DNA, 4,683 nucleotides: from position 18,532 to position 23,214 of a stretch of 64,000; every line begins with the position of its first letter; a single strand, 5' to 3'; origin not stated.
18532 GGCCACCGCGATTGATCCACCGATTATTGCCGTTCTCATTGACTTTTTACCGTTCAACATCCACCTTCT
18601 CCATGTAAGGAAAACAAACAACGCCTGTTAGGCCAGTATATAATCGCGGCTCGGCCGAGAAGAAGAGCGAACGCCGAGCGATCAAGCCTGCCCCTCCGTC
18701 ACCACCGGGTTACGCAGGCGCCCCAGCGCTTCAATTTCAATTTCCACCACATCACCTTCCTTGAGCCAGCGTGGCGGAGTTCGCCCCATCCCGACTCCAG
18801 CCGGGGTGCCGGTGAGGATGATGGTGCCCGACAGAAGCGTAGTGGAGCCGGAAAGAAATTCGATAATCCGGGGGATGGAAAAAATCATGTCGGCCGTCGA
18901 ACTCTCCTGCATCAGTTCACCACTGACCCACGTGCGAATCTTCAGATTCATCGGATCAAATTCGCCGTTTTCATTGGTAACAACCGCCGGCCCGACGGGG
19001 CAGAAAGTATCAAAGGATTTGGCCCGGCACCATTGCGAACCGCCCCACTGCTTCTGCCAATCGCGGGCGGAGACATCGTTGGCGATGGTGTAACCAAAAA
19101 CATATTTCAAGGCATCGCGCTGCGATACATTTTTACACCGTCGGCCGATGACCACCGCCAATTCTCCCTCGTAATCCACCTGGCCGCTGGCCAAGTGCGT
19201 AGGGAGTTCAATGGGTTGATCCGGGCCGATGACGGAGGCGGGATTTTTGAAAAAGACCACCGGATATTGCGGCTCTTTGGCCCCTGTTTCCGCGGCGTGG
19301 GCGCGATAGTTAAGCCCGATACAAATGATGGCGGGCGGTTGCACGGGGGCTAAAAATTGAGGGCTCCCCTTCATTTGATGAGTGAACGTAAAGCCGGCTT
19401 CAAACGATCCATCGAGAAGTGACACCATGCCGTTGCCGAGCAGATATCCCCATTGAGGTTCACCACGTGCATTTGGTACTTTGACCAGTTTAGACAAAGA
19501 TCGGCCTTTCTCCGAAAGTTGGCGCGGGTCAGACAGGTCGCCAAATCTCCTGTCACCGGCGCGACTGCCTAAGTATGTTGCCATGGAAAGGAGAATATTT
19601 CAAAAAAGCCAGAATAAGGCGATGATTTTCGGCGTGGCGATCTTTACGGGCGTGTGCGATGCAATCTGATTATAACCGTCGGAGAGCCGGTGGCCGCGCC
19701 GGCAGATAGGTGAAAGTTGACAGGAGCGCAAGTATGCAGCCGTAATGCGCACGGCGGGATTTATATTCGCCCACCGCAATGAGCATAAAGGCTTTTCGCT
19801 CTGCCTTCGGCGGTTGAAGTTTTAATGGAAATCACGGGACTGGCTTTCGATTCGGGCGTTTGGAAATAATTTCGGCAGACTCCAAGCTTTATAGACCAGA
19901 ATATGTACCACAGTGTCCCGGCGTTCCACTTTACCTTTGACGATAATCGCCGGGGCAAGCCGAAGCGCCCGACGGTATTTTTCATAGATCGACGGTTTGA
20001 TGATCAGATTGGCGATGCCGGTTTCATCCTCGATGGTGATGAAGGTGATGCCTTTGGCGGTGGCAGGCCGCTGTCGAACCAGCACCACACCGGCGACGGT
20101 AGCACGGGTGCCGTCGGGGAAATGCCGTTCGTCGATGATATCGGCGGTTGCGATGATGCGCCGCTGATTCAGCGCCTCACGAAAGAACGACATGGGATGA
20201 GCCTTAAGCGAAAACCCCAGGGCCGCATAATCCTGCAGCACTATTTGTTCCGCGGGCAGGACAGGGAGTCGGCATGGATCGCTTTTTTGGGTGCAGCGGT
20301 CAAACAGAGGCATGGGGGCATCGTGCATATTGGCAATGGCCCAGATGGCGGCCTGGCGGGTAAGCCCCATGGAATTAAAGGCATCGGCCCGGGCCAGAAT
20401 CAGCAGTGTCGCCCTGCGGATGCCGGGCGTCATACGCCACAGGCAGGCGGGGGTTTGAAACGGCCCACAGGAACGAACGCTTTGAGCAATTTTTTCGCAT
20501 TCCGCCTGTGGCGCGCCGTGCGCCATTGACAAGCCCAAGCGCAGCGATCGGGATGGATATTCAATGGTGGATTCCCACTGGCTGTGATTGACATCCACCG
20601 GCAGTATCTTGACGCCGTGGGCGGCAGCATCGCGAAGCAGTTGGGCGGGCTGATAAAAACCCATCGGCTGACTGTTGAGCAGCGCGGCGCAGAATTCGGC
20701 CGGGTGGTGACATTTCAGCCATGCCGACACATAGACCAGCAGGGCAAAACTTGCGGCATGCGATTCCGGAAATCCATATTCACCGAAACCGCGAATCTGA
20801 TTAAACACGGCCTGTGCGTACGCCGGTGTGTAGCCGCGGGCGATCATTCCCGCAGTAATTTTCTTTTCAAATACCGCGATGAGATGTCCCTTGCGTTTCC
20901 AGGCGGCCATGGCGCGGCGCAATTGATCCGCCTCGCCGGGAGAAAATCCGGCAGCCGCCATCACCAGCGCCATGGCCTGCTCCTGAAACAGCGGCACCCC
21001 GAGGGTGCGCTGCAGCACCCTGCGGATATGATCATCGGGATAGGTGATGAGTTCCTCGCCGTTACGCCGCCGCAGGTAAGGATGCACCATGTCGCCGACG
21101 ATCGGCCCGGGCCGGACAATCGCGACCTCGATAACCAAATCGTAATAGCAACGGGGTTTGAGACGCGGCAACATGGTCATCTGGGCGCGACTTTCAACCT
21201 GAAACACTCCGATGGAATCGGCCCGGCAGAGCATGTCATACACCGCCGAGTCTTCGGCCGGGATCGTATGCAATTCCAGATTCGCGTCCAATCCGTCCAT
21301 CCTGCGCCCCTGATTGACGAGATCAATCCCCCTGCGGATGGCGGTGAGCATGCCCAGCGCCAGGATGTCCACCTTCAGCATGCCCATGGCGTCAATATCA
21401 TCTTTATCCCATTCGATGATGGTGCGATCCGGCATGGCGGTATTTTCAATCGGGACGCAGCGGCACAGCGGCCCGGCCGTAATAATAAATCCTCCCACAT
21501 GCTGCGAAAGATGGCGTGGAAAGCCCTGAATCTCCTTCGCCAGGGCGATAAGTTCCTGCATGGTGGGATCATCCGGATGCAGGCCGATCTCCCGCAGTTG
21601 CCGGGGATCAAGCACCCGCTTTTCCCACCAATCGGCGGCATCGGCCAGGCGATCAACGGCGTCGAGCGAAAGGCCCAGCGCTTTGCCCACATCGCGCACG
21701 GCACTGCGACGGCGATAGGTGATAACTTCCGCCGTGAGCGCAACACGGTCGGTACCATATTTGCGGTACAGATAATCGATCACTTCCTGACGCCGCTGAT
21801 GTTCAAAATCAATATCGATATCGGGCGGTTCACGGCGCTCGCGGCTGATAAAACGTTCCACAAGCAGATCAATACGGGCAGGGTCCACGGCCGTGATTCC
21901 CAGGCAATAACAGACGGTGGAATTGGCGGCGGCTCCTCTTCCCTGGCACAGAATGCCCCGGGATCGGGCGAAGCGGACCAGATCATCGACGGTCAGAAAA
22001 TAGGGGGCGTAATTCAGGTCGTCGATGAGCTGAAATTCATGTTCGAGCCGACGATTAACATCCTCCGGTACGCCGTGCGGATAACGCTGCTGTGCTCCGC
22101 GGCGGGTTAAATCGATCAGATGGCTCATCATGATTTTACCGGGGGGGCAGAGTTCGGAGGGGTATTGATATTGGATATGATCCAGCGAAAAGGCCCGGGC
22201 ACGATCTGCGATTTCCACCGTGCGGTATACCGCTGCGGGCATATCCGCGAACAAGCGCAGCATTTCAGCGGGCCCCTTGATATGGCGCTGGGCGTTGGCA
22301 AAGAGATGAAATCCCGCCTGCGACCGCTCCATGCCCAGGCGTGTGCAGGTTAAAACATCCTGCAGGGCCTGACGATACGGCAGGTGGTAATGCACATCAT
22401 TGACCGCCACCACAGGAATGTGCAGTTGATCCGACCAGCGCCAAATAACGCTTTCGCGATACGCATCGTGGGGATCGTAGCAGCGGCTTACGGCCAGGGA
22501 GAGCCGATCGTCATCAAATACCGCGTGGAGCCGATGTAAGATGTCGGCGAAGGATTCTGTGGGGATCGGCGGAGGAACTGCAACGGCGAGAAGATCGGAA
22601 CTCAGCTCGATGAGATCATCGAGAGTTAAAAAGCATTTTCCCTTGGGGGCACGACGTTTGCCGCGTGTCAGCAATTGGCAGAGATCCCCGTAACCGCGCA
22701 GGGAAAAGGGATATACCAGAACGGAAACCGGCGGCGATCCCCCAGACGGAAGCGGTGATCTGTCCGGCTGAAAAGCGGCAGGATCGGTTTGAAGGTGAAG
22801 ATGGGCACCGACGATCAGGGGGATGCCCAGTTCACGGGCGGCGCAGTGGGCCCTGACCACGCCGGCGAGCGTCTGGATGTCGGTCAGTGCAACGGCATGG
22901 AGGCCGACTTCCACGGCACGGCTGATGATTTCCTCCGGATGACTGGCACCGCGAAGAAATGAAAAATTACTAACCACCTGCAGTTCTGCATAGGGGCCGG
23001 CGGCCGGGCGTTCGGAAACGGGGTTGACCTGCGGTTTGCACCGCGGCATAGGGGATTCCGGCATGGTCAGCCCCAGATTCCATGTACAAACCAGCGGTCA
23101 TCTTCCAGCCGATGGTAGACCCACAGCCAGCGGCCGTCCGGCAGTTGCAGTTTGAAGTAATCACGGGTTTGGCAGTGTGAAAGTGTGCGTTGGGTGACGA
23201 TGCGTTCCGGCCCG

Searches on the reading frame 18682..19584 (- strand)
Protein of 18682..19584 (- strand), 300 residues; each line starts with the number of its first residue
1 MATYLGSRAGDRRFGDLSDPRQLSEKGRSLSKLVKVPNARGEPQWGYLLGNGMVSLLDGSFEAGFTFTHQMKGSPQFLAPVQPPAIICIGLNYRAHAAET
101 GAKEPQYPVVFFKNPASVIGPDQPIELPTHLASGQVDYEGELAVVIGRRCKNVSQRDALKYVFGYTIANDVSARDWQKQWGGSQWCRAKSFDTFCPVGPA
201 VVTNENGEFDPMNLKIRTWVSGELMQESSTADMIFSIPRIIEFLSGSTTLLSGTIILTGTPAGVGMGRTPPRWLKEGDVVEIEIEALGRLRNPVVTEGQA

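Call 7: search_protein_families(library=pfam, proteins=[window:18682-19584:-], max_evalue=0.001)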
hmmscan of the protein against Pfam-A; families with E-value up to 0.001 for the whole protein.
window:18682-19584:- (300 aa): 1 family
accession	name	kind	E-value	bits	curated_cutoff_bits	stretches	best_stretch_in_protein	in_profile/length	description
PF01557.24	FAA_hydrolase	-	5.7e-77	258.6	23.9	1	86-295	2-214/214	Fumarylacetoacetate (FAA) hydrolase C-terminal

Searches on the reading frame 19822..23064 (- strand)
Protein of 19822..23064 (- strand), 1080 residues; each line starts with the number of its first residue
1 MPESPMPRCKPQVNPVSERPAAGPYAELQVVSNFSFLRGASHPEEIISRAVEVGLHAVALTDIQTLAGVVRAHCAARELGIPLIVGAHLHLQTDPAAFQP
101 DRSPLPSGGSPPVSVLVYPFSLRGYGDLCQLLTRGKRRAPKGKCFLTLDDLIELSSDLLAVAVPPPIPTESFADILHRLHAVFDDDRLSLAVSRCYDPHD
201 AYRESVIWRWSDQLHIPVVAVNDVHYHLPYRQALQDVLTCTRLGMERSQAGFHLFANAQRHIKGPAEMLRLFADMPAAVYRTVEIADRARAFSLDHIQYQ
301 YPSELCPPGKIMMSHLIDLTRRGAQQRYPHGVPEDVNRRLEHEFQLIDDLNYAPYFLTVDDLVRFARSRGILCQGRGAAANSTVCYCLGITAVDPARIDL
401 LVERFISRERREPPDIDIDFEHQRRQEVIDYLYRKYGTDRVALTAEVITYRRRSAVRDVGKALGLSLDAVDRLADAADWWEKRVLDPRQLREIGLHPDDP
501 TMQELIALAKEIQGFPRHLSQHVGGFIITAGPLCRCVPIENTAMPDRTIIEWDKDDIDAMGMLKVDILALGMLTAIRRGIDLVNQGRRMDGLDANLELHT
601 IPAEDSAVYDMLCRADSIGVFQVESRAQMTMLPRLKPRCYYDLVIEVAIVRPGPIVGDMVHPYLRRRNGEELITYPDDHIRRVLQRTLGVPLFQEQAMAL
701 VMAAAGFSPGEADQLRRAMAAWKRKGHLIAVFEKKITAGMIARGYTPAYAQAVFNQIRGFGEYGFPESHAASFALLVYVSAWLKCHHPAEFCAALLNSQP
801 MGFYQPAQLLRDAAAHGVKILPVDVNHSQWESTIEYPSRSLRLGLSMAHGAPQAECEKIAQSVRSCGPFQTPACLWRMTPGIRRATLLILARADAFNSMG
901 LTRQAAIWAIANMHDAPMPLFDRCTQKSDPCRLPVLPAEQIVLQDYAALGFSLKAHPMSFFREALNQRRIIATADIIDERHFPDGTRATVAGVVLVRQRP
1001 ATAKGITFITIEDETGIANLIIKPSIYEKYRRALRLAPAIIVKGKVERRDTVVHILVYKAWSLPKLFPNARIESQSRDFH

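Call 7: search_protein_families(library=pfam, proteins=[window:19822-23064:-], max_evalue=0.001)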
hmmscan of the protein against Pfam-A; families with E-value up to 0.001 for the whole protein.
window:19822-23064:- (1080 aa): 5 families
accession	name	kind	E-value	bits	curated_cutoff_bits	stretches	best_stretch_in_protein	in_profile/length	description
PF07733.18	DNA_pol3_alpha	-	1.6e-87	293.9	23.9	1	315-569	2-260/260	Bacterial DNA polymerase III alpha NTPase domain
PF17657.6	DNA_pol3_finger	-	3.6e-52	176.5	22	1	572-743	1-165/166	Bacterial DNA polymerase III alpha subunit finger domain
PF14579.12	HHH_6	-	4.6e-15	56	25.6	1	817-905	1-89/90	Helix-hairpin-helix motif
PF02811.25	PHP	-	7.2e-11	43.1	26.4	1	28-138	2-98/164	PHP domain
PF01336.31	tRNA_anti-codon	-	1.8e-09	37.8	27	1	989-1058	2-70/75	OB-fold nucleic acid binding domain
